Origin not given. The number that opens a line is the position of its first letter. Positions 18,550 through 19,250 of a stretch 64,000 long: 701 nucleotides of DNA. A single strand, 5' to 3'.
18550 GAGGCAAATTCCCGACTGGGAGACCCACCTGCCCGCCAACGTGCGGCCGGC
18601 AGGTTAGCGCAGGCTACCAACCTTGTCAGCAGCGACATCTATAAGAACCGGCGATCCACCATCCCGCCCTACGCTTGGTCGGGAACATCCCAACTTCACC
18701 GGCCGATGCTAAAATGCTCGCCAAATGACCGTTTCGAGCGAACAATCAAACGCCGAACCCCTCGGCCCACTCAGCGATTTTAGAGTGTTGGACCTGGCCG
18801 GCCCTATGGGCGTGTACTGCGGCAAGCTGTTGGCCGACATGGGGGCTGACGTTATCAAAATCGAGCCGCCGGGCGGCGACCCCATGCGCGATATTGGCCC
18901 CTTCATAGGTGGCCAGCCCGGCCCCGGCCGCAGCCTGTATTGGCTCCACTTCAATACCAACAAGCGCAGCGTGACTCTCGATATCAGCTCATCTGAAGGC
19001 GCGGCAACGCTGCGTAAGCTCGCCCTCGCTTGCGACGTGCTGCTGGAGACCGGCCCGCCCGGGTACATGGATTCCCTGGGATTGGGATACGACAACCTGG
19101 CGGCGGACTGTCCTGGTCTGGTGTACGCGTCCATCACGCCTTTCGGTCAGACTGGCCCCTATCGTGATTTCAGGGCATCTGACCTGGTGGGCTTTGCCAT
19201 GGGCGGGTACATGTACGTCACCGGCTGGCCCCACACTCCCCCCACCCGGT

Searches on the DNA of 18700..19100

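Call 73: search_rna_families(source=window, start=18700, end=19100, threshold=gathering, show_alignments=1)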
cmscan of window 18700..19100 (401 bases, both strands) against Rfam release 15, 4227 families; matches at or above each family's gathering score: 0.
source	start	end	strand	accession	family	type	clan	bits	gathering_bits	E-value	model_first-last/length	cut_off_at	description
